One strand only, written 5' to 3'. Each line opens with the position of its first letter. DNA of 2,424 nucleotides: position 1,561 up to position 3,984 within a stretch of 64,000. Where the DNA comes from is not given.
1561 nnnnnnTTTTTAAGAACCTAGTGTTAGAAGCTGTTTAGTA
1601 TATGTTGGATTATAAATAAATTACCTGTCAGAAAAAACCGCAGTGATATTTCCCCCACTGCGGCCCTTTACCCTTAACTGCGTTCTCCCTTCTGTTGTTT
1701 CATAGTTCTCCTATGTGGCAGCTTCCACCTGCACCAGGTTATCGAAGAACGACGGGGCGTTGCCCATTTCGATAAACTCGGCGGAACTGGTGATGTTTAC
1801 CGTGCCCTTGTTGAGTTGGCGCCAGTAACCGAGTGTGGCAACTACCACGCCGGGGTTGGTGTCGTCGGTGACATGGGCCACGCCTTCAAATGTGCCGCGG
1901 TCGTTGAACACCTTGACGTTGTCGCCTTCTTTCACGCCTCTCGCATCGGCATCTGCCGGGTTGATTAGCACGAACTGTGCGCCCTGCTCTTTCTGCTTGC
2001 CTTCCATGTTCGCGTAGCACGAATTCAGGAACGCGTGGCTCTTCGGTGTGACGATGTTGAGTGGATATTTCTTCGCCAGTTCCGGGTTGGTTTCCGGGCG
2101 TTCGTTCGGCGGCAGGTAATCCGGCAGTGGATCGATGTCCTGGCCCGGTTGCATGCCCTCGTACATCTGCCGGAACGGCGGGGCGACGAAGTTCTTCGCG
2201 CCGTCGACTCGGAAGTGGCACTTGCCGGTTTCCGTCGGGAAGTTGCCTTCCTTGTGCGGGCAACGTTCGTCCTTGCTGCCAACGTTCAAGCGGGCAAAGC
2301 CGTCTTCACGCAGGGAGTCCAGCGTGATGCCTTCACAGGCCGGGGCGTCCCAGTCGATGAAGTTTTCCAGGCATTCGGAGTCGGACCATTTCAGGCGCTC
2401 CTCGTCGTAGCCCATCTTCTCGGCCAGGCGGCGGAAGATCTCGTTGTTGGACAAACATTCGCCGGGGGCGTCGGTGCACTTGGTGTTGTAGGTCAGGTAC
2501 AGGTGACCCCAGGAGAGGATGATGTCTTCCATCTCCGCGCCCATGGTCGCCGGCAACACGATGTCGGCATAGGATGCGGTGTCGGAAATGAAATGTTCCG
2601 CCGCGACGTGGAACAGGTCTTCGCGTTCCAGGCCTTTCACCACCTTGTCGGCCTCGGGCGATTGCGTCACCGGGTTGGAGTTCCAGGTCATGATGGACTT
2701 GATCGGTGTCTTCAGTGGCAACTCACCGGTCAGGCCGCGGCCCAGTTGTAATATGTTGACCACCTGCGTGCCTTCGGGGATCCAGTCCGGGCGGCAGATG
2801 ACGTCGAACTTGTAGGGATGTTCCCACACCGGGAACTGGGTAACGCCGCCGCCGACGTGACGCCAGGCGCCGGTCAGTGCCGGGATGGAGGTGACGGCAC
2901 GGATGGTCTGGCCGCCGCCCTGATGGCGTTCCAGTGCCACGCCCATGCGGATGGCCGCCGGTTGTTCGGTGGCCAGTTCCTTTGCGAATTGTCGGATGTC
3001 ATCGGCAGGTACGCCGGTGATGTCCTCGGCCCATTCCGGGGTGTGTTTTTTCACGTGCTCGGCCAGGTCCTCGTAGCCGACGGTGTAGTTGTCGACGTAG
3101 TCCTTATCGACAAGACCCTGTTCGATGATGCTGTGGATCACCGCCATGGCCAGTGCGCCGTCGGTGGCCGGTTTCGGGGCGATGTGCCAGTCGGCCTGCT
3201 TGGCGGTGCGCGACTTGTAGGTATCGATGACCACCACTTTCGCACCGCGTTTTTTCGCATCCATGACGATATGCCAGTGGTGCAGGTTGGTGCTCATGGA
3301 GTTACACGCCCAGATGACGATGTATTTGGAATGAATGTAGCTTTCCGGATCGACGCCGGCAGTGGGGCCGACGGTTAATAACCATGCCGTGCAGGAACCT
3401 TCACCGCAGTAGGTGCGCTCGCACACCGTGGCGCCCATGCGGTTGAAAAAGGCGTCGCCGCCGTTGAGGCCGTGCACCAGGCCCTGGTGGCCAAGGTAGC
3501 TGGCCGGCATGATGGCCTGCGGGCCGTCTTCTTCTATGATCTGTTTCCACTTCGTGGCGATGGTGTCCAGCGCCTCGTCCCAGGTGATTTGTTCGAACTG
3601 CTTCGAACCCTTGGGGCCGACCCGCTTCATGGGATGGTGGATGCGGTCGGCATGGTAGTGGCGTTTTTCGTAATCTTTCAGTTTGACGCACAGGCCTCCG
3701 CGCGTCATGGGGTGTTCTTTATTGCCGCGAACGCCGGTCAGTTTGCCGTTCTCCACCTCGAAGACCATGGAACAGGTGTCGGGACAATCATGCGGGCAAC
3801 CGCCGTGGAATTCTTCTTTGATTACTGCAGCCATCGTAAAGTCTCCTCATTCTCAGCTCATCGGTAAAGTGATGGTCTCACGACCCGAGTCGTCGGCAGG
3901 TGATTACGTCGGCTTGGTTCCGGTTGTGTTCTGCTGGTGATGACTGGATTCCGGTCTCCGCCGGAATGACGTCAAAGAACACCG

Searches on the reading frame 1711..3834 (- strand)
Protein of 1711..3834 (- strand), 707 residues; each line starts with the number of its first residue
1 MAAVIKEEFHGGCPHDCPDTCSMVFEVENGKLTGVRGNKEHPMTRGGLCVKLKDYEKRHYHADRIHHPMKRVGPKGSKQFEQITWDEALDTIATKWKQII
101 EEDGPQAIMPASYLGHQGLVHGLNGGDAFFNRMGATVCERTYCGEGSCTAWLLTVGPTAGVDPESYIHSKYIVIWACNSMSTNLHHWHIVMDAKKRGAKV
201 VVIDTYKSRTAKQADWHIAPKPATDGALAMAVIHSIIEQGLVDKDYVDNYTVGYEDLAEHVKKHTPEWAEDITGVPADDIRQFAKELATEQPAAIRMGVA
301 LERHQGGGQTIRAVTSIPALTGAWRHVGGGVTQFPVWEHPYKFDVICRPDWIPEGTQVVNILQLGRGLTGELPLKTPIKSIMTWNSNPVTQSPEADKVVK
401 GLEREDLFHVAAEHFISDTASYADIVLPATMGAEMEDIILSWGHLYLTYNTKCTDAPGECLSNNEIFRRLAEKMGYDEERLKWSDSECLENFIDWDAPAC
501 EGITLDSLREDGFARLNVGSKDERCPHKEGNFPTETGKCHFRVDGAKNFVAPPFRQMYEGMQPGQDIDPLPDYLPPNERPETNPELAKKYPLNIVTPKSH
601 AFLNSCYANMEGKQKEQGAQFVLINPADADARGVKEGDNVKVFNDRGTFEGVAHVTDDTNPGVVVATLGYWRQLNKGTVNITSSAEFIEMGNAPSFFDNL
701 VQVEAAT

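Call 22: find_encoding_contigs(protein=window:1711-3834:-, flank=10000, max_places=8)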
Protein window:1711-3834:- (707 aa): 15 contigs read that carry it; 4 places shown.
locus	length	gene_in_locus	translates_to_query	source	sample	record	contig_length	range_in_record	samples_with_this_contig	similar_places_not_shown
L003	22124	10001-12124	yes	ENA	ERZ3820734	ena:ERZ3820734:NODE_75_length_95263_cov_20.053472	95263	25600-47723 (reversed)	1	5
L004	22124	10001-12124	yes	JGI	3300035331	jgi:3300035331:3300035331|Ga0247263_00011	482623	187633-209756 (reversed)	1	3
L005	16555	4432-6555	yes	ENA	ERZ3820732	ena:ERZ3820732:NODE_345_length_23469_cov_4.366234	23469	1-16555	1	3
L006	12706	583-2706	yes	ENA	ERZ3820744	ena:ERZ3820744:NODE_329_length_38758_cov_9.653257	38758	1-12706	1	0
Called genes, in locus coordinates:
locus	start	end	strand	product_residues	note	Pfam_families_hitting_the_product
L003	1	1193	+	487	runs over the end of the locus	PF01435:Peptidase_M48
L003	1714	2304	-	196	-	PF03193:RsgA_GTPase (faint), PF00009:GTP_EFTU (faint), PF00350:Dynamin_N (faint), PF01926:MMR_HSR1, PF02421:FeoB_N (weak)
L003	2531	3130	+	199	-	PF13442:Cytochrome_CBB3, PF00034:Cytochrom_C, PF13442:Cytochrome_CBB3 (weak)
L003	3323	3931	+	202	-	PF13462:Thioredoxin_4, PF01323:DSBA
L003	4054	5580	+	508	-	PF20975:DGCcoil (weak), PF00990:GGDEF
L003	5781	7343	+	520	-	PF00990:GGDEF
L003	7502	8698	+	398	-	PF22660:RS_preATP-grasp-like, PF02786:CPSase_L_D2 (weak), PF02222:ATP-grasp, PF07478:Dala_Dala_lig_C (weak), PF17769:PurK_C, PF21244:PurT_C (weak)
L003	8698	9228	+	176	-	PF00731:AIRC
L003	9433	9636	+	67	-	-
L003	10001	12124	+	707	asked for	PF04879:Molybdop_Fe4S4, PF00384:Molybdopterin, PF01568:Molydop_binding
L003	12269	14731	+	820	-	PF13676:TIR_2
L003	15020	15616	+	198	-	PF14022:DUF4238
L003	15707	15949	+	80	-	-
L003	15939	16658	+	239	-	PF14280:DUF4365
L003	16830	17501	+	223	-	-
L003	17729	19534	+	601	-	PF00664:ABC_membrane, PF00005:ABC_tran, PF02463:SMC_N (faint)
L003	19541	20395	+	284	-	-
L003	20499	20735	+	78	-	PF03693:ParD_antitoxin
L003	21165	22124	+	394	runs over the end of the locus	PF13088:BNR_2 (faint), PF14870:PSII_BNR (faint), PF02012:BNR (faint), PF15902:Sortilin-Vps10 (faint)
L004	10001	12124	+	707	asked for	PF04879:Molybdop_Fe4S4, PF00384:Molybdopterin, PF01568:Molydop_binding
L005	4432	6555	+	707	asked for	PF04879:Molybdop_Fe4S4, PF00384:Molybdopterin, PF01568:Molydop_binding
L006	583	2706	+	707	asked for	PF04879:Molybdop_Fe4S4, PF00384:Molybdopterin, PF01568:Molydop_binding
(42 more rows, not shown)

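Call 23: search_protein_families(library=pfam, proteins=[window:1711-3834:-])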
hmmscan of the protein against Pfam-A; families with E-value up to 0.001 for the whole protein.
window:1711-3834:- (707 aa): 3 families
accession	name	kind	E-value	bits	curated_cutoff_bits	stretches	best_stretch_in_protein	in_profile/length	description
PF00384.28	Molybdopterin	-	2.3e-41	142.4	24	1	64-473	1-353/353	Molybdopterin oxidoreductase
PF01568.27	Molydop_binding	-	6.6e-22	78.1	26.8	1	593-696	2-106/110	Molydopterin dinucleotide binding domain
PF04879.21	Molybdop_Fe4S4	-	7.4e-08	32.7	22.7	1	13-51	8-45/55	Molybdopterin oxidoreductase Fe4S4 domain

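Call 28: search_protein_families(library=padloc, proteins=[L003:12269-14731:+, L003:15020-15616:+, L003:15707-15949:+, L003:15939-16658:+, L003:16830-17501:+, L003:17729-19534:+, L003:19541-20395:+, L003:20499-20735:+], max_evalue=0.01)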
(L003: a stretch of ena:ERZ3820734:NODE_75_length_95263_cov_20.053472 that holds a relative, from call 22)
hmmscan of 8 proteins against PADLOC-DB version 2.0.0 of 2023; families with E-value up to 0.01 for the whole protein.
L003:12269-14731:+ (820 aa): 3 families
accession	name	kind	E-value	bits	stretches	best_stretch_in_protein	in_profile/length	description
PDLC03015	TIR-NLR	-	5.6e-233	774.2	1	1-818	1-818/824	-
PDLC05062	PDC-S66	-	3.1e-09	34.7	1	5-92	152-240/282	-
PDLC00436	ThsB1|ThsB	-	1.5e-05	22.6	1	4-75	38-114/183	TIR-like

L003:15020-15616:+ (198 aa): 0 families

L003:15707-15949:+ (80 aa): 1 family
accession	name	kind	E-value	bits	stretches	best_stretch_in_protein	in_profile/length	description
PDLC02918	DUF626_VIII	-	0.0018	15.5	1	2-59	391-448/474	-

L003:15939-16658:+ (239 aa): 1 family
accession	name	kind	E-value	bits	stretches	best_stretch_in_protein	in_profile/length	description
PDLC02398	Aga_REase-PNTD1-PNTD2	-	3.6e-08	30.8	1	27-113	29-113/429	Class I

L003:16830-17501:+ (223 aa): 0 families

L003:17729-19534:+ (601 aa): 5 families
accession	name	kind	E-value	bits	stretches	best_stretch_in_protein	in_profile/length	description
PDLC04135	mad3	-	4.4e-29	100.2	2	434-569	211-341/374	mads_3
PDLC04140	mad8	-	2.6e-09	35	1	368-553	14-237/314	mads_8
PDLC04893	PDC-S06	-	0.00018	18.1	1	513-558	648-693/862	-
PDLC02781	SspC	-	0.00024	17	1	385-524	46-186/1104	SspC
PDLC04678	PDC-M49A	-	0.0024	14.2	1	483-552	540-611/681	-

L003:19541-20395:+ (284 aa): 0 families

L003:20499-20735:+ (78 aa): 0 families

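Call 29: search_protein_families(library=pfam, proteins=[L003:12269-14731:+, L003:15020-15616:+, L003:15707-15949:+, L003:15939-16658:+, L003:16830-17501:+, L003:17729-19534:+, L003:19541-20395:+, L003:20499-20735:+], max_evalue=0.01)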
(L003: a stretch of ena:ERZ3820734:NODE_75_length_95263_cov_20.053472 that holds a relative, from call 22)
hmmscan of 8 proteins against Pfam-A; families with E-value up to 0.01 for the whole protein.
L003:12269-14731:+ (820 aa): 2 families
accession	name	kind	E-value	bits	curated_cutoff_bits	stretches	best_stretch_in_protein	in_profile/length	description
PF13676.11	TIR_2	-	1.7e-12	48.3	28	1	5-98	2-95/122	TIR domain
PF25062.1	ARM_TT21_N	-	0.00099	19.3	40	0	687-755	157-221/222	Tetratricopeptide repeat protein 21 N-terminal ARM repeat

L003:15020-15616:+ (198 aa): 1 family
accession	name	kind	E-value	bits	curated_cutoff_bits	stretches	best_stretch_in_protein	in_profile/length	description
PF14022.11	DUF4238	-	2.7e-17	63.5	27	1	2-179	97-280/281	Protein of unknown function (DUF4238)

L003:15707-15949:+ (80 aa): 0 families

L003:15939-16658:+ (239 aa): 1 family
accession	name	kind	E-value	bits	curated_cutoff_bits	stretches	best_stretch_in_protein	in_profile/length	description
PF14280.11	DUF4365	-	4.3e-14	53.2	24.3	1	12-123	2-118/139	Domain of unknown function (DUF4365)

L003:16830-17501:+ (223 aa): 1 family
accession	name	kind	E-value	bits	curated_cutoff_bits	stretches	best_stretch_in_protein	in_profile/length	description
PF18301.6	preATP-grasp_3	-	0.0096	16.5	26.3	0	170-221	18-71/76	pre ATP-grasp 3 domain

L003:17729-19534:+ (601 aa): 4 families
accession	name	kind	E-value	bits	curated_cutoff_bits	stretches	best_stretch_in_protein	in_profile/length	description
PF00005.33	ABC_tran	-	1.8e-32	113.2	25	1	372-520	2-137/137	ABC transporter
PF00664.28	ABC_membrane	-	6.2e-19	69.2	28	1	34-305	2-270/274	ABC transporter transmembrane region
PF02463.25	SMC_N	-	3.1e-06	27.2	40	1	393-560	36-209/220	RecF/RecN/SMC N terminal domain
PF13555.12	AAA_29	-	0.0091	16.2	27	0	371-402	12-43/61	P-loop containing region of AAA domain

L003:19541-20395:+ (284 aa): 0 families

L003:20499-20735:+ (78 aa): 2 families
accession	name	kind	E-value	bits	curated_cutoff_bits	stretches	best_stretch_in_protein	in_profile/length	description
PF03693.20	ParD_antitoxin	-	1.4e-07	32.3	21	1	10-63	11-64/81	Bacterial antitoxin of ParD toxin-antitoxin type II system and RHH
PF17723.7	RHH_8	-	0.0018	18.8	25.4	1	16-69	18-70/119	Ribbon-Helix-Helix transcriptional regulator family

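Call 33: list_cluster_members(proteins=[L003:12269-14728:+, window:1714-3834:-, window:4610-5137:-])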
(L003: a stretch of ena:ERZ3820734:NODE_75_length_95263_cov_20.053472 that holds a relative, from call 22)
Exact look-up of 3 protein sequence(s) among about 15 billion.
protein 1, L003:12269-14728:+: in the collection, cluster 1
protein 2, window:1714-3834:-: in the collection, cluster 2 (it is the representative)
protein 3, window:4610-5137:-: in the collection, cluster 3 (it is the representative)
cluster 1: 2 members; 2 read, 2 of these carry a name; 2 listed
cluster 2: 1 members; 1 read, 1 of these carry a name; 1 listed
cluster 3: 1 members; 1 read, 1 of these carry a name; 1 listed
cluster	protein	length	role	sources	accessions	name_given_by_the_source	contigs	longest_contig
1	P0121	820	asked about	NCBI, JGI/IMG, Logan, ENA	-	hypothetical protein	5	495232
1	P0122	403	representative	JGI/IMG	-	hypothetical protein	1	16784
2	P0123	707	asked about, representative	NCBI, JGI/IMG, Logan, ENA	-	anaerobic selenocysteine-containing dehydrogenase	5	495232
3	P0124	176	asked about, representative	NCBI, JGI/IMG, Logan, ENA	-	5-(carboxyamino)imidazole ribonucleotide mutase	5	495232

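Call 46: search_dna_similar(query=L003:12269-14728:+, collection=phages, mode=protein, max_rows=10)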
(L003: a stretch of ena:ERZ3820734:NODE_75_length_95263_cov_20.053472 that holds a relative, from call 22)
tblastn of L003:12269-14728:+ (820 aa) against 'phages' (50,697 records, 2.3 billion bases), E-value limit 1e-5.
No match.

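Call 47: search_dna_similar(query=L003:12269-14728:+, collection=plasmids, mode=protein, max_rows=10)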
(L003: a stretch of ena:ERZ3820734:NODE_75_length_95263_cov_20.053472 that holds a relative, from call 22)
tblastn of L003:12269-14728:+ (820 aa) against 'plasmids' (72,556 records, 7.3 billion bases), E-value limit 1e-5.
Records with a match: 5; places in all: 5; records where one place covers at least 80% of the query: 3.
Best place of each record, by identity: <60% 5.
By first word of the organism name: Photobacterium 1; Phocaeicola 1; Zymomonas 1; Enterococcus 1; Komagataeibacter 1.
By predicted mobility (MOB-suite, as given by PLSDB): non-mobilizable 5.
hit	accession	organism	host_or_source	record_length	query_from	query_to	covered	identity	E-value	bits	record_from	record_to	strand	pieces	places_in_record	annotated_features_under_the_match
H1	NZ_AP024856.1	Photobacterium toruni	-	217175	1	798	97%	41.0%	0e+0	598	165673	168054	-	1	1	toll/interleukin-1 receptor domain-containing protein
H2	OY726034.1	Phocaeicola massiliensis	-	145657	4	733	89%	26.9%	6e-60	229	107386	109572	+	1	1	none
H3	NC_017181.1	Zymomonas mobilis subsp. mobilis ATCC 10988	fermenting agave juice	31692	2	765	93%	24.7%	4e-34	149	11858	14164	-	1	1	TIR domain-containing protein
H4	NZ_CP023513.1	Enterococcus sp. FDAARGOS_375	Homo sapiens,tissue grind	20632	1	640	78%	24.8%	5e-18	97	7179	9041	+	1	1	tetratricopeptide repeat protein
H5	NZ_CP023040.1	Komagataeibacter saccharivorans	vinegar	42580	35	324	35%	23.6%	8e-7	61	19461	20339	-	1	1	toll/interleukin-1 receptor domain-containing protein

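Call 60: find_homologous_proteins(query=P0123, max_evalue=1e-100)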
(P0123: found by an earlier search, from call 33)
Query P0123 (707 aa): 7787 proteins with E <= 1e-100 among 8000 candidates; the best 120 are listed.
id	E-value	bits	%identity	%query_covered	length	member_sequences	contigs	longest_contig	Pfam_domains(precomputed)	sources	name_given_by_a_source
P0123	0.0e+0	1693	100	100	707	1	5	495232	PF00384.28,PF01568.28,PF04879.22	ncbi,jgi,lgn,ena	jgi:anaerobic selenocysteine-containing dehydrogenase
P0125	0.0e+0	1559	91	100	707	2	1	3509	PF00384.28,PF01568.28,PF04879.22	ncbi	-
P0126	0.0e+0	1541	90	100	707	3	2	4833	PF00384.28,PF01568.28,PF04879.22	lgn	-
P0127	0.0e+0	1532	89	100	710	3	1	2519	PF00384.28,PF01568.28,PF04879.22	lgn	-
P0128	0.0e+0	1528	89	99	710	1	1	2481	PF00384.28,PF01568.28,PF04879.22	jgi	jgi:anaerobic selenocysteine-containing dehydrogenase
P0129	0.0e+0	1525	90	99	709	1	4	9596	PF00384.28,PF01568.28,PF04879.22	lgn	-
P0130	0.0e+0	1523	89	99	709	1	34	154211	PF00384.28,PF01568.28,PF04879.22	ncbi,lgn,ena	ncbi:MAG TPA: molybdopterin oxidoreductase family protein [Gammaproteobacteria bacterium]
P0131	0.0e+0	1521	89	99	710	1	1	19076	PF00384.28,PF01568.28,PF04879.22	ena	-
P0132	0.0e+0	1511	88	99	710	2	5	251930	PF00384.28,PF01568.28,PF04879.22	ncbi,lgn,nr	ncbi:MAG: molybdopterin oxidoreductase family protein [Gammaproteobacteria bacterium]|nr:molybdopter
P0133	0.0e+0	1496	87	100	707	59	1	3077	PF00384.28,PF01568.28,PF04879.22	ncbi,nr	ncbi:MAG: molybdopterin oxidoreductase family protein [Thiotrichales bacterium]|nr:molybdopterin oxi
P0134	0.0e+0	1495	86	100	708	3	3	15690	PF00384.28,PF01568.28,PF04879.22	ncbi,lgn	-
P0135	0.0e+0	1479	86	100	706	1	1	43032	PF00384.28,PF01568.28,PF04879.22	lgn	-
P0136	0.0e+0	1476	86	100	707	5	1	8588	PF00384.28,PF01568.28,PF04879.22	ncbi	-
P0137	0.0e+0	1471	85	100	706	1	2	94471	PF00384.28,PF01568.28,PF04879.22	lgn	-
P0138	0.0e+0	1470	85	100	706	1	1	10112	PF00384.28,PF01568.28,PF04879.22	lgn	-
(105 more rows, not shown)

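Call 61: find_encoding_contigs(protein=P0132, flank=10000, max_places=3)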
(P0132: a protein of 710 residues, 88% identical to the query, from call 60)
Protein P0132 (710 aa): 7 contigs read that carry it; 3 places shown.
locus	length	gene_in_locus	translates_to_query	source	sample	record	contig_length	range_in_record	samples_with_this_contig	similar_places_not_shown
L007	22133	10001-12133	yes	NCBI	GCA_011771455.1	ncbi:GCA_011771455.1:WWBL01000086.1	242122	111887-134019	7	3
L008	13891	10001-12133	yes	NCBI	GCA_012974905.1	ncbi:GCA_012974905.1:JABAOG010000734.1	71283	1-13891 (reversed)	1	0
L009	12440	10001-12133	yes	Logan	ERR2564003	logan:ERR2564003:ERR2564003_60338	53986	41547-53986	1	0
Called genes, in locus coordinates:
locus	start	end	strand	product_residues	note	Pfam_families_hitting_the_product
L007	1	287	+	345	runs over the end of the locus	PF01968:Hydantoinase_A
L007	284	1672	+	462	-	PF04715:, PF00425:Chorismate_bind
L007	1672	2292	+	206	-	PF00696:AA_kinase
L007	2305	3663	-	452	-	PF00497:SBP_bac_3, PF01464:SLT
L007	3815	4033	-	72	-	-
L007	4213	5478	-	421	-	PF00268:Ribonuc_red_sm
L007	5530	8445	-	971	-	PF03477:ATP-cone, PF00317:Ribonuc_red_lgN, PF02867:Ribonuc_red_lgC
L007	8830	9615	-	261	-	PF04784:DUF547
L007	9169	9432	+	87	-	-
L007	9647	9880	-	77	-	PF09360:zf-CDGSH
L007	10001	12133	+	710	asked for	PF04879:Molybdop_Fe4S4, PF00384:Molybdopterin, PF01568:Molydop_binding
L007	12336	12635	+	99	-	-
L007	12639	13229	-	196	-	PF03264:Cytochrom_NNT, PF14537:Cytochrom_c3_2 (faint), PF22113:Mtrc-MtrF_II-IV_dom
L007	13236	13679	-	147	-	PF03892:NapB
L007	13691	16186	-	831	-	PF04879:Molybdop_Fe4S4, PF00384:Molybdopterin, PF01568:Molydop_binding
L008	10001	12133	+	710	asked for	PF04879:Molybdop_Fe4S4, PF00384:Molybdopterin, PF01568:Molydop_binding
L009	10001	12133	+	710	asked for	PF04879:Molybdop_Fe4S4, PF00384:Molybdopterin, PF01568:Molydop_binding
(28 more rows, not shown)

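Call 62: find_encoding_contigs(protein=P0130, flank=10000, max_places=3)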
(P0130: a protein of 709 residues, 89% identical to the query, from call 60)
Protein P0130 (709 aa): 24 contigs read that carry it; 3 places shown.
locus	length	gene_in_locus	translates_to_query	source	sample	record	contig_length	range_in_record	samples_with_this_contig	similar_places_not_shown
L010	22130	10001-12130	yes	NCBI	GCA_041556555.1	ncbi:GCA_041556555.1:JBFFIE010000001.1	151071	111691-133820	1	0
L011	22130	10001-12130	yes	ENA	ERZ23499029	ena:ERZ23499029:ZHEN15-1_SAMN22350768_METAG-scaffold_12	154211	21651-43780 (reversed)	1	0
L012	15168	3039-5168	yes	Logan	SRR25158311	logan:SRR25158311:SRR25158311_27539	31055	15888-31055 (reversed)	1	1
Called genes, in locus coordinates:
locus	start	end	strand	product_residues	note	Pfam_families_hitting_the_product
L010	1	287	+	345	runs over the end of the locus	PF01968:Hydantoinase_A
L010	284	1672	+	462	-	PF04715:, PF00425:Chorismate_bind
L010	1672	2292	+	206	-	PF00696:AA_kinase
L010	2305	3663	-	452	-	PF00497:SBP_bac_3, PF01464:SLT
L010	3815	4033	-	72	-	-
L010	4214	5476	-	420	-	PF00268:Ribonuc_red_sm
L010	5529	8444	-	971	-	PF03477:ATP-cone, PF00317:Ribonuc_red_lgN, PF02867:Ribonuc_red_lgC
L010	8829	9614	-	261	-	PF04784:DUF547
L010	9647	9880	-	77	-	PF09360:zf-CDGSH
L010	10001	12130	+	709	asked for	PF04879:Molybdop_Fe4S4, PF00384:Molybdopterin, PF01568:Molydop_binding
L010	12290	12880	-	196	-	PF03264:Cytochrom_NNT, PF14537:Cytochrom_c3_2 (faint), PF22113:Mtrc-MtrF_II-IV_dom (weak)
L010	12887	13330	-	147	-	PF03892:NapB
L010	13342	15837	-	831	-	PF04879:Molybdop_Fe4S4, PF00384:Molybdopterin, PF01568:Molydop_binding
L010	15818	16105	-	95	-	PF03927:NapD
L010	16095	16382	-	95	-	PF13187:Fer4_9 (faint), PF13484:Fer4_16 (faint), PF14697:Fer4_21 (weak), PF12838:Fer4_7, PF12797:Fer4_2 (weak), PF12837:Fer4_6, PF13237:Fer4_10 (weak), PF00037:Fer4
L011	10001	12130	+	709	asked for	PF04879:Molybdop_Fe4S4, PF00384:Molybdopterin, PF01568:Molydop_binding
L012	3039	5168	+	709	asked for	PF04879:Molybdop_Fe4S4, PF00384:Molybdopterin, PF01568:Molydop_binding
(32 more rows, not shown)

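Call 64: get_annotated_region(hit=H2, flank=300)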
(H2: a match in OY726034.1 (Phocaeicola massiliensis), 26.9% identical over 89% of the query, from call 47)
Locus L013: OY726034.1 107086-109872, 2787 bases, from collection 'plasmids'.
description: Phocaeicola massiliensis strain Bacteroides massiliensis TSDC17.2-1.1 genome assembly, plasmid: 60
organism: Phocaeicola massiliensis (NCBI taxid 204516)
taxonomy: Bacteria; Bacteroidota; Bacteroidia; Bacteroidales; Bacteroidaceae; Phocaeicola; Phocaeicola massiliensis
host: -; source: -; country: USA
typing (MOB-suite, as given by PLSDB): non-mobilizable
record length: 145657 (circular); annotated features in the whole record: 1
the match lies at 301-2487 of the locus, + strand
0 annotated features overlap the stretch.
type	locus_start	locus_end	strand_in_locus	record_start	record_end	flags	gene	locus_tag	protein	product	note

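Call 65: get_annotated_region(hit=H3, flank=300)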
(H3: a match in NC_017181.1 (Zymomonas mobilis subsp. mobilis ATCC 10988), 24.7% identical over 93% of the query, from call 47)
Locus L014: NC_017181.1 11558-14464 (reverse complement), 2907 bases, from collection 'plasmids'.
description: Zymomonas mobilis subsp. mobilis ATCC 10988 plasmid pZMOB03, complete sequence
organism: Zymomonas mobilis subsp. mobilis ATCC 10988 (NCBI taxid 555217)
taxonomy: Bacteria; Pseudomonadota; Alphaproteobacteria; Sphingomonadales; Zymomonadaceae; Zymomonas; Zymomonas mobilis; Zymomonas mobilis subsp. mobilis ATCC 10988
host: -; source: fermenting agave juice; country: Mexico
typing (MOB-suite, as given by PLSDB): non-mobilizable
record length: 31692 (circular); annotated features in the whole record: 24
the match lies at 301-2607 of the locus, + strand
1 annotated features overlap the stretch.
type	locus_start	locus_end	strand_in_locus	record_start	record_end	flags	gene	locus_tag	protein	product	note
CDS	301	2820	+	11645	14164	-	-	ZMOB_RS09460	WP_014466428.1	TIR domain-containing protein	GO:0007165 - signal transduction [Evidence IEA]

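Call 66: get_annotated_region(hit=H4, flank=300)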
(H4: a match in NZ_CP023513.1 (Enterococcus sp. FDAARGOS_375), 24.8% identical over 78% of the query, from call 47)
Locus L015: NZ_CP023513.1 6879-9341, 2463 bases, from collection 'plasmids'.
description: Enterococcus sp. FDAARGOS_375 plasmid unnamed2, complete sequence
organism: Enterococcus sp. FDAARGOS_375 (NCBI taxid 2060307)
taxonomy: Bacteria; Bacillota; Bacilli; Lactobacillales; Enterococcaceae; Enterococcus; Enterococcus sp. FDAARGOS 375
host: -; source: Homo sapiens,tissue grind; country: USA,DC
typing (MOB-suite, as given by PLSDB): non-mobilizable
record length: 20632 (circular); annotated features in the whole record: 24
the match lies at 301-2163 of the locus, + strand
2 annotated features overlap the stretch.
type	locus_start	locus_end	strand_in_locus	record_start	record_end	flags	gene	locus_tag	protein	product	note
CDS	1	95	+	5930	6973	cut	-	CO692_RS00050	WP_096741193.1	replication initiator protein A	-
CDS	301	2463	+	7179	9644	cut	-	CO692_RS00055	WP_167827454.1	tetratricopeptide repeat protein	-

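Call 67: get_annotated_region(hit=H1, flank=300)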
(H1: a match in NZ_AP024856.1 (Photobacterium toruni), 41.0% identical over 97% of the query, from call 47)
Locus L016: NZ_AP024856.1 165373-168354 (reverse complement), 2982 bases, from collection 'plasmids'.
description: Photobacterium toruni strain CECT 9189 plasmid pCECT9189-1, complete sequence
organism: Photobacterium toruni (NCBI taxid 1935446)
taxonomy: Bacteria; Pseudomonadota; Gammaproteobacteria; Vibrionales; Vibrionaceae; Photobacterium; Photobacterium toruni
host: -; source: -; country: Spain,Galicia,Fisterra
typing (MOB-suite, as given by PLSDB): non-mobilizable
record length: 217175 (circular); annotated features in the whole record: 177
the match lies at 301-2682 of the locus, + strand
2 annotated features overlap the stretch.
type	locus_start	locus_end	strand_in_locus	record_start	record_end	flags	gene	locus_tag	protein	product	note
CDS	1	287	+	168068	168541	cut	-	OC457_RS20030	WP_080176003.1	hypothetical protein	-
CDS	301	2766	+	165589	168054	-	-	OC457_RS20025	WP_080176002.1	toll/interleukin-1 receptor domain-containing protein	GO:0007165 - signal transduction [Evidence IEA]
